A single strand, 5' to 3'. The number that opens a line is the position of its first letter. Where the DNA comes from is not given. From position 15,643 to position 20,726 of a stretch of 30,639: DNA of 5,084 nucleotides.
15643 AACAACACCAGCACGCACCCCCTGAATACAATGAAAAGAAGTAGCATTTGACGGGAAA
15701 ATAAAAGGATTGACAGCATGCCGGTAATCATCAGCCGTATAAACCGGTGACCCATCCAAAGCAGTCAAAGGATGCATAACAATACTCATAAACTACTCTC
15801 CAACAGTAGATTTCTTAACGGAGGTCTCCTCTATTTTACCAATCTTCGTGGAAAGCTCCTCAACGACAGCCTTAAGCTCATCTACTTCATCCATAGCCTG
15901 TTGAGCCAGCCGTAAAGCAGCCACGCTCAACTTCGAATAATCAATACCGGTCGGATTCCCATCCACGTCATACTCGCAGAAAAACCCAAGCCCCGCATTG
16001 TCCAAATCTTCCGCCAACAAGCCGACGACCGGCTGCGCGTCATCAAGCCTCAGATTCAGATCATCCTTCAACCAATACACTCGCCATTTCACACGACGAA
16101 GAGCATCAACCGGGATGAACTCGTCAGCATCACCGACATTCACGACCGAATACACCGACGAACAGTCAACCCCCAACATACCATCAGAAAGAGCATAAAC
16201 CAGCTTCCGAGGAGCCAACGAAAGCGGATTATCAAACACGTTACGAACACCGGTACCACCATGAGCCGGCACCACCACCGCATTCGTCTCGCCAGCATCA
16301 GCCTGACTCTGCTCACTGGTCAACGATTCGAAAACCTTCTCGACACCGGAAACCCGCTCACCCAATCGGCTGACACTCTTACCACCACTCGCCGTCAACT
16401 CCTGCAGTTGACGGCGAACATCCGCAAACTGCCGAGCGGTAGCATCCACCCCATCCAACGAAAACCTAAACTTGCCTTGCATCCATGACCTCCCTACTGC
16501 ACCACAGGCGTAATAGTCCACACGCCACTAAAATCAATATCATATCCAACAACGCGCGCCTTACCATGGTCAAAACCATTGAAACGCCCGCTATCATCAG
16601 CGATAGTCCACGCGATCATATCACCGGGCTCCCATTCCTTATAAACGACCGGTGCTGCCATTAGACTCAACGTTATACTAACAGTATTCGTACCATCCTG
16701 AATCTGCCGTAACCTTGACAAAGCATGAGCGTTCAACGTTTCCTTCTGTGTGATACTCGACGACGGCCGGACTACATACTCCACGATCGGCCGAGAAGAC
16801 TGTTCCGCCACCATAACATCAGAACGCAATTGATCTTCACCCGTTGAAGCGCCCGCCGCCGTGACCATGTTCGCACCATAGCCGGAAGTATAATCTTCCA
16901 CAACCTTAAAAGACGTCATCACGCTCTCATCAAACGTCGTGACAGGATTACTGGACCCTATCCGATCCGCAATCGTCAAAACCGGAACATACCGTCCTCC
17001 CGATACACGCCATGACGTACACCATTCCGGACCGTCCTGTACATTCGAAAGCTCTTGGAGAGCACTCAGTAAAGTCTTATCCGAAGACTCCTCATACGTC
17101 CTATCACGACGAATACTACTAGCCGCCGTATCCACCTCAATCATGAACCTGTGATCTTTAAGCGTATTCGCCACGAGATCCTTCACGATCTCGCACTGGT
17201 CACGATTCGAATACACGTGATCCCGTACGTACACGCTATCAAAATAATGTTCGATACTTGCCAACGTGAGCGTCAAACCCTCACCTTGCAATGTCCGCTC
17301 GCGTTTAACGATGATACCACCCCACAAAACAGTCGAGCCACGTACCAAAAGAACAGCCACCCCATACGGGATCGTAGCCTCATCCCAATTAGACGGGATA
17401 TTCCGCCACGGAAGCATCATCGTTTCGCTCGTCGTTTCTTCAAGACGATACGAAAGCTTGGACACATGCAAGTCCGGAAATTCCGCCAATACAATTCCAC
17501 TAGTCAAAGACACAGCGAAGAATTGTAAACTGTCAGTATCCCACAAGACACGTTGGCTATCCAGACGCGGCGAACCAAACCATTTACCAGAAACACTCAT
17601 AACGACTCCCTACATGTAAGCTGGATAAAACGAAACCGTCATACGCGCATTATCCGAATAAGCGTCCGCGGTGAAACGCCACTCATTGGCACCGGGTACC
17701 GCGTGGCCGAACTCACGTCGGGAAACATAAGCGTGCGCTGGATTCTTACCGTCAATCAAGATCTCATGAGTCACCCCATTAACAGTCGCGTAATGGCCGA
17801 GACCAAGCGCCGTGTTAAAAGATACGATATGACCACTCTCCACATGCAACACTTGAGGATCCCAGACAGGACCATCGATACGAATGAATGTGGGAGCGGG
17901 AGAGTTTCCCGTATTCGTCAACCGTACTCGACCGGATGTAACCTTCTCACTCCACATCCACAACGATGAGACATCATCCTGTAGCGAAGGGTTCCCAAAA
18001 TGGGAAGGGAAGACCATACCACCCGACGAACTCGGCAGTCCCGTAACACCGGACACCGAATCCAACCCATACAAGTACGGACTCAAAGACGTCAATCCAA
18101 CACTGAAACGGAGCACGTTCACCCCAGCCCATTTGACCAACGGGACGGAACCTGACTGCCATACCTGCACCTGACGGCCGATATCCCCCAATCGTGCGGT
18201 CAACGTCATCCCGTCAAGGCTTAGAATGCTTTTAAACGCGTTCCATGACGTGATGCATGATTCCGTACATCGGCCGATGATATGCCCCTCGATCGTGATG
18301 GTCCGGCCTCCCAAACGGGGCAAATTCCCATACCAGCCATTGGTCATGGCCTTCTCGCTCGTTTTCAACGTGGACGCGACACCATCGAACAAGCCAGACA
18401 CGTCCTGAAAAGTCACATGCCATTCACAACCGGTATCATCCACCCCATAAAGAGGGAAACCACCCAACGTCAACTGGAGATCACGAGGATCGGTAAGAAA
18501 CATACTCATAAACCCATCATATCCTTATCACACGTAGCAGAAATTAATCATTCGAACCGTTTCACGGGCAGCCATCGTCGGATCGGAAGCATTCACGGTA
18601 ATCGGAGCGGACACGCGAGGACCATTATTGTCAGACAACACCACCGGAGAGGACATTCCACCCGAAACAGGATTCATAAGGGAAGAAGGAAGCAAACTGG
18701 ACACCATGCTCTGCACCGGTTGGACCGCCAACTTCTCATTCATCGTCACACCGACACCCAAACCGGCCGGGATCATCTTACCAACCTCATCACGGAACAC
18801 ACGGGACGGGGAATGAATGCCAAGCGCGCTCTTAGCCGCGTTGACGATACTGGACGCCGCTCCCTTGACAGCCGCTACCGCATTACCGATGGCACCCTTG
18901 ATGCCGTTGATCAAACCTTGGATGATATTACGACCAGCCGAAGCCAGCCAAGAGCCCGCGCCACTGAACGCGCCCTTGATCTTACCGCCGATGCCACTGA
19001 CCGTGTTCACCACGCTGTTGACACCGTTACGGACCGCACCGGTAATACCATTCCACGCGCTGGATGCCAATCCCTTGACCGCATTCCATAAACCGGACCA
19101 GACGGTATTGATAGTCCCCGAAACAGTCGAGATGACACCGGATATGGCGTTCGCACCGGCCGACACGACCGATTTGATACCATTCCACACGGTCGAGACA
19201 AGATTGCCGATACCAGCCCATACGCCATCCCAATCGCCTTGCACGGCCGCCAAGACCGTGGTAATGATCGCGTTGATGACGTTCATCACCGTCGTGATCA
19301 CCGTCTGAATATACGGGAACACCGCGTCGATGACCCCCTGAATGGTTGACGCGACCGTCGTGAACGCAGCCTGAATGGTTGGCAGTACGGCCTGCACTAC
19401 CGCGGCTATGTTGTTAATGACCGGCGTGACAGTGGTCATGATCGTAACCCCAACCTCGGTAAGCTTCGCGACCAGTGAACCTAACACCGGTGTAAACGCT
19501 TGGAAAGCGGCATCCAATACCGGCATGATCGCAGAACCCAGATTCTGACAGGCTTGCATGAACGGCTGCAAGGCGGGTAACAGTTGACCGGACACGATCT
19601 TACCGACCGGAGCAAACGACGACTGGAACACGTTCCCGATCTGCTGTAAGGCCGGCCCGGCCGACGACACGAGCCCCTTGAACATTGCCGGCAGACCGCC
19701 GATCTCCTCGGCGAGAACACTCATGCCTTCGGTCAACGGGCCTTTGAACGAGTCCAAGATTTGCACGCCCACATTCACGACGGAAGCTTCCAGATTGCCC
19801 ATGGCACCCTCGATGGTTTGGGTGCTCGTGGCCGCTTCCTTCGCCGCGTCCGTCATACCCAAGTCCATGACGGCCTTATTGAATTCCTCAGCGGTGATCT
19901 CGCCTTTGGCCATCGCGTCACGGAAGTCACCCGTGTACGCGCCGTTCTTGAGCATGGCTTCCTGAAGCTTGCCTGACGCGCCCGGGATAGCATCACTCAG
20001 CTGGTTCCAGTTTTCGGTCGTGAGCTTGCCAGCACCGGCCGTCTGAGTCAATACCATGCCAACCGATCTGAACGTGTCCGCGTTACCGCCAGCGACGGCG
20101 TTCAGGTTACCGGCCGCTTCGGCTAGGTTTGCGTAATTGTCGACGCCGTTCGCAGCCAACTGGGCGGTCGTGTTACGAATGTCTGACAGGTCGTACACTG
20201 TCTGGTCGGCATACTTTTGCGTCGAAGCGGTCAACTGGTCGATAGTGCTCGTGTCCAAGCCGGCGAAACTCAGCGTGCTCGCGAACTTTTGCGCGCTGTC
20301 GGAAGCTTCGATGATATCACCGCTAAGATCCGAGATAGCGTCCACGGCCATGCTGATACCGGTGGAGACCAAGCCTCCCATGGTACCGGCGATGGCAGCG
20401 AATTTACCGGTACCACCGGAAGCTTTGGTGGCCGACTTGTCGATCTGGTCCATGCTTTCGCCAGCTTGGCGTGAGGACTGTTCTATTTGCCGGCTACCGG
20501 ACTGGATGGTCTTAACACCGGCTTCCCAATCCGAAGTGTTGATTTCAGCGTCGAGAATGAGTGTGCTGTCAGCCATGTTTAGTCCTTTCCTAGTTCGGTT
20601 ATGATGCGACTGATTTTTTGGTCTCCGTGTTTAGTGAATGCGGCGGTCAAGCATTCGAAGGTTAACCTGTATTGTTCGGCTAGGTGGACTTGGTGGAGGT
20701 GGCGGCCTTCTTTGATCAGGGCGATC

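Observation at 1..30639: Strong keto/amino strand asymmetry that follows the DNA strand, not gene orientation, giving mirror-image codon usage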

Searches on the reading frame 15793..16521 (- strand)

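Call 12: search_protein_families(library=phrogs, proteins=[window:15793-16521:-], max_evalue=0.001)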
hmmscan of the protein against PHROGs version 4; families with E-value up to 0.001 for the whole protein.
window:15793-16521:- (242 aa): 2 families
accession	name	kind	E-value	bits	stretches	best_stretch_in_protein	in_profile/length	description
phrog_1330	-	tail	2.3e-07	30.1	1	161-230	1287-1357/1361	tail protein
phrog_7660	-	tail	1.1e-05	24.3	1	109-232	1522-1646/1656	tail fiber protein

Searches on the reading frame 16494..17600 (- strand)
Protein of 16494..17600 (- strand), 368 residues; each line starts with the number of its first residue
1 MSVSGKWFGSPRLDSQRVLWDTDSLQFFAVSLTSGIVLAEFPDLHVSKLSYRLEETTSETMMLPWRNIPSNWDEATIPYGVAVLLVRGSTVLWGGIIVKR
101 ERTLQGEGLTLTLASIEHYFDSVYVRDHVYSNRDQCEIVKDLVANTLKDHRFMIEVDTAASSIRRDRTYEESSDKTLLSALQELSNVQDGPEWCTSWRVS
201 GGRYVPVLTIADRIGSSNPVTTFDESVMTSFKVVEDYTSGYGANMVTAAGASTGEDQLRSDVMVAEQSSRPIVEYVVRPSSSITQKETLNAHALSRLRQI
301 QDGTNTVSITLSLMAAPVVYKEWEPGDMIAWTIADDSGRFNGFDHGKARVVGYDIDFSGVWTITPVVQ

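Call 12: search_protein_families(library=phrogs, proteins=[window:16494-17600:-], max_evalue=0.001)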
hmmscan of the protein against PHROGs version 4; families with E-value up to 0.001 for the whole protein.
window:16494-17600:- (368 aa): 1 family
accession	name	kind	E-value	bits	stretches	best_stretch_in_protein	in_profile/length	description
phrog_1885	-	tail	1.4e-20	73.9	1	67-338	57-344/1033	minor tail protein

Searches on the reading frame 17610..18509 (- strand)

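Call 12: search_protein_families(library=phrogs, proteins=[window:17610-18509:-], max_evalue=0.001)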
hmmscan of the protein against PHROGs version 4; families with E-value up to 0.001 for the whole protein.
window:17610-18509:- (299 aa): 3 families
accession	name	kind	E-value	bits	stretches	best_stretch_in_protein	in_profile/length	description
phrog_5577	-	tail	2.3e-21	77.5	1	25-299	27-295/295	minor tail protein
phrog_33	-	tail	4e-09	37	1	65-298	86-277/651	distal tail protein Dit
phrog_5360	-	tail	5e-09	36.8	1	68-298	66-291/292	minor tail protein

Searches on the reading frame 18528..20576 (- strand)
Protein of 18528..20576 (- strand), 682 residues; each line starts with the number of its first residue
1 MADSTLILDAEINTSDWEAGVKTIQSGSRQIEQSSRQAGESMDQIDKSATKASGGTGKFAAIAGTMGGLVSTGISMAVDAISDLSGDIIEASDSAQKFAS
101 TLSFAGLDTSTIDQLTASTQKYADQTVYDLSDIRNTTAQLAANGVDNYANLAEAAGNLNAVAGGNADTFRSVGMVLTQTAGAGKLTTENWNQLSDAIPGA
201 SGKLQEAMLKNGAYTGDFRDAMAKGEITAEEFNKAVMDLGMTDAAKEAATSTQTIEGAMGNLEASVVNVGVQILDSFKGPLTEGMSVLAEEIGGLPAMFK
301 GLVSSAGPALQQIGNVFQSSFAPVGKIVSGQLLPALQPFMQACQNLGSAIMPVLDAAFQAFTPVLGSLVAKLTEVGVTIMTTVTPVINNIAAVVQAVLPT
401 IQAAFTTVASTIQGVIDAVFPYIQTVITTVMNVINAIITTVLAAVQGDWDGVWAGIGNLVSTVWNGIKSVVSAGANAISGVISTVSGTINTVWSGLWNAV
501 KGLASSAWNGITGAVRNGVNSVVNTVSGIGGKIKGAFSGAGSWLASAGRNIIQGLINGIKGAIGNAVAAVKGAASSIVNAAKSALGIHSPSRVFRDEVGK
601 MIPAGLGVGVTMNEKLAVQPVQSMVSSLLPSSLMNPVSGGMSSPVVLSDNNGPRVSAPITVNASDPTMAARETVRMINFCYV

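Call 12: search_protein_families(library=phrogs, proteins=[window:18528-20576:-], max_evalue=0.001)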
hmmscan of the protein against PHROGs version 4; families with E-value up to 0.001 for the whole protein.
window:18528-20576:- (682 aa): 35 families (the best 25 are shown)
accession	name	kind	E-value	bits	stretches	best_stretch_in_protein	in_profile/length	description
phrog_58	-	tail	8e-90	303.9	1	27-675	275-1041/1544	tail length tape measure protein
phrog_1204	-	tail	3.2e-51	175.4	3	500-670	1258-1411/1483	tail protein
phrog_305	-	tail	4.5e-50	172.2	1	156-624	249-748/1001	tail length tape measure protein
phrog_1272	-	tail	3.5e-46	158.6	2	173-540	702-1085/1606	tail length tape measure protein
phrog_1686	-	tail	3.3e-42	145.5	2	512-628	1018-1134/1224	tail length tape measure protein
phrog_5493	-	tail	3.9e-39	135.7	1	47-633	480-1032/1102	tail length tape measure protein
phrog_167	-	tail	1.6e-36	126.5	2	24-449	288-717/1555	tail length tape measure protein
phrog_4372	-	tail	3e-29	102.2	2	346-627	1105-1359/1681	tail length tape measure protein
phrog_991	-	tail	3.3e-23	82.3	1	23-588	228-855/1966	tail length tape measure protein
phrog_4200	-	tail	2.2e-22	80.4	1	171-643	217-643/732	tail length tape measure protein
phrog_7972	-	unknown function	2.9e-22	80.3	1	22-567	19-535/687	-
phrog_971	-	lysis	7.6e-21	75.5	2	35-451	100-513/1338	endolysin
phrog_1535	-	tail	9.6e-21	74.7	1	213-589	655-1043/1152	tail length tape measure protein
phrog_25849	-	unknown function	4.6e-18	66.1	1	520-628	366-474/544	-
phrog_17020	-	unknown function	1.6e-17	64.7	1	383-583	8-213/353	-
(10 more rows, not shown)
